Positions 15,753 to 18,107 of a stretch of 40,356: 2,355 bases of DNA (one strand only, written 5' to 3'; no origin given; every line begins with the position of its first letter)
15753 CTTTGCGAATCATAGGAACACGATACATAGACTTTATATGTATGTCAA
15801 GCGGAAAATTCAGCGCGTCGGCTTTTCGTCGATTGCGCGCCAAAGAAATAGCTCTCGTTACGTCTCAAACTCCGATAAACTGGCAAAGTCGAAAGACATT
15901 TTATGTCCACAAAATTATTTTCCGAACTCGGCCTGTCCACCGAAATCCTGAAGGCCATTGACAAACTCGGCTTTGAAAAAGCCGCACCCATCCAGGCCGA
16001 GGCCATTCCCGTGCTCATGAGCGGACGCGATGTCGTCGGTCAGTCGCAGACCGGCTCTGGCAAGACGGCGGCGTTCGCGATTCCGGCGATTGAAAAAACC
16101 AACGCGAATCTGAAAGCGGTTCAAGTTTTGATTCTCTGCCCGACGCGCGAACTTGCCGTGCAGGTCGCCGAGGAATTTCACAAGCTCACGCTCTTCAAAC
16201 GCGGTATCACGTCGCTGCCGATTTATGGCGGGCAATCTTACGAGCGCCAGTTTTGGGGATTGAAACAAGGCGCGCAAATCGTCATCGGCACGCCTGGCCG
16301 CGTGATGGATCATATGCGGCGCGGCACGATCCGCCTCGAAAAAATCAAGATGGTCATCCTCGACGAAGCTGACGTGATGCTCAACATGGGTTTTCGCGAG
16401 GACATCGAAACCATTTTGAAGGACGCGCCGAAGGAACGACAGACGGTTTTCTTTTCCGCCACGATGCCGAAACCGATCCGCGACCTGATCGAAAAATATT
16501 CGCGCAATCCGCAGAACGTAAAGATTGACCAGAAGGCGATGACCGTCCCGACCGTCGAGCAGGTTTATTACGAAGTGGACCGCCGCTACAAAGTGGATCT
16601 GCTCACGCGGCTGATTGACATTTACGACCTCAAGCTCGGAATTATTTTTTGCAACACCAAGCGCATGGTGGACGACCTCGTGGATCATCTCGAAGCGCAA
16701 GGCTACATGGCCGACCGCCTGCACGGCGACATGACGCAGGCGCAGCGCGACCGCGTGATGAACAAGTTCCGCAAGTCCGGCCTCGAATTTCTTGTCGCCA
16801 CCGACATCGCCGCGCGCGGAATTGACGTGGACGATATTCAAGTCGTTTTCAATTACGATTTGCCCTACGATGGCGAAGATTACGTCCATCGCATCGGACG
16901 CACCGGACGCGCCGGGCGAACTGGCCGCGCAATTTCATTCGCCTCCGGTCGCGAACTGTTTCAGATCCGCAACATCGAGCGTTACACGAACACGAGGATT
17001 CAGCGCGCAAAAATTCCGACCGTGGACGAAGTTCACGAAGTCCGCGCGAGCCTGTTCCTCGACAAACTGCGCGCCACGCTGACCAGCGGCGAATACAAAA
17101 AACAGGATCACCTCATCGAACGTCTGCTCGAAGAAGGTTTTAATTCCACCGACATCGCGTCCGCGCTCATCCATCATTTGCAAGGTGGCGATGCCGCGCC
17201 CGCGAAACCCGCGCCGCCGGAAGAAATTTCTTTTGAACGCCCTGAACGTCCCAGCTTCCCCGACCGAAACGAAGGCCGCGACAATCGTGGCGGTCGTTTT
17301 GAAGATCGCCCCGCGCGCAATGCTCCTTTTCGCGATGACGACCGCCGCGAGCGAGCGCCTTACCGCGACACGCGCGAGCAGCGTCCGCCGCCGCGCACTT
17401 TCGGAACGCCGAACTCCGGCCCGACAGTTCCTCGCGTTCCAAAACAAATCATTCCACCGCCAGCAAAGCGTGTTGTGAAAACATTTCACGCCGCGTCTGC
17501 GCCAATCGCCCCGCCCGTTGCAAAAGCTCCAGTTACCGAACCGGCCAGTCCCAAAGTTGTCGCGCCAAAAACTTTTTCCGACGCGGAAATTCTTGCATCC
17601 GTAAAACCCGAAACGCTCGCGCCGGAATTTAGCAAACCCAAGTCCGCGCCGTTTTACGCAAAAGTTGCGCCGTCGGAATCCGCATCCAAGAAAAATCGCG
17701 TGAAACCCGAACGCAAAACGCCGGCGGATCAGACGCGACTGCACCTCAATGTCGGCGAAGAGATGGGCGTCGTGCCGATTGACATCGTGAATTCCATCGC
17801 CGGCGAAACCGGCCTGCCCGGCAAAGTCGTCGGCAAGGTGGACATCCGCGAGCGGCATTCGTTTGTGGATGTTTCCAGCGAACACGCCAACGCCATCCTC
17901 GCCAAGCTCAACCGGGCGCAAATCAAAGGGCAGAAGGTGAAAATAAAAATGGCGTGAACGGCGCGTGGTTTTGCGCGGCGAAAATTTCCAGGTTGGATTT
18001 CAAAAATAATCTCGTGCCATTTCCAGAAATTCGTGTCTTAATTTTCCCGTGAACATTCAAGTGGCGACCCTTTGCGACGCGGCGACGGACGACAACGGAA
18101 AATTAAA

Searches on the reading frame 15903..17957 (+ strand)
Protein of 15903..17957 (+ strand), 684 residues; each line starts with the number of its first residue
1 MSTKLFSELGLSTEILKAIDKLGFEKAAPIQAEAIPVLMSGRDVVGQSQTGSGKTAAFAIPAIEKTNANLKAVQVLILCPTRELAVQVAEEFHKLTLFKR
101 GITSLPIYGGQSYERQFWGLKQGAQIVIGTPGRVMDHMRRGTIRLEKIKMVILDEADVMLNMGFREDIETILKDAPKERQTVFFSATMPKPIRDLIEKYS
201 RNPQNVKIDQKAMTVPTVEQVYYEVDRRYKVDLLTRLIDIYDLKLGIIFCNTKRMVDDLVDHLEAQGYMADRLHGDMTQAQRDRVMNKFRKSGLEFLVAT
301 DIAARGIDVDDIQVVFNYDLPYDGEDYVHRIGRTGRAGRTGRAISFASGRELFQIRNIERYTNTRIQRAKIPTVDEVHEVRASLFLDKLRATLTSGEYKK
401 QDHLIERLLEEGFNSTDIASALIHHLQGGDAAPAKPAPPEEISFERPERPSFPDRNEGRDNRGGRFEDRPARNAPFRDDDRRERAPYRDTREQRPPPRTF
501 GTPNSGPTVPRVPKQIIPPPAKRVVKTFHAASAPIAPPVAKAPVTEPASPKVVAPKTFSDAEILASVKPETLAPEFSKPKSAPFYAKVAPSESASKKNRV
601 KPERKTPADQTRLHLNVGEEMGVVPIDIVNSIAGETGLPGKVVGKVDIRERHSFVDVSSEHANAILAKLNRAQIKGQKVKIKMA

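Call 46: search_protein_families(library=pfam, proteins=[window:15903-17957:+])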
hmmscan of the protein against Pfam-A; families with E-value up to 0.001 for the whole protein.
window:15903-17957:+ (684 aa): 5 families
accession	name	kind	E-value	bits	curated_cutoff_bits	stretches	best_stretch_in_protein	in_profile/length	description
PF00270.35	DEAD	-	4.2e-53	180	26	1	29-194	2-166/167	DEAD/DEAH box helicase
PF00271.37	Helicase_C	-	2.9e-34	118.1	23.5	1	230-338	2-110/110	Helicase conserved C-terminal domain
PF03880.21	DbpA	-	5.8e-21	74.8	25.6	1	612-682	1-71/72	DbpA RNA binding domain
PF25399.1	DeaD_dimer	-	1.4e-11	44.6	23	1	372-431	1-61/67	RNA helicase DeaD dimerization domain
PF04851.21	ResIII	-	1.6e-08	35.1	22.5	1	43-188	25-162/164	Type III restriction enzyme, res subunit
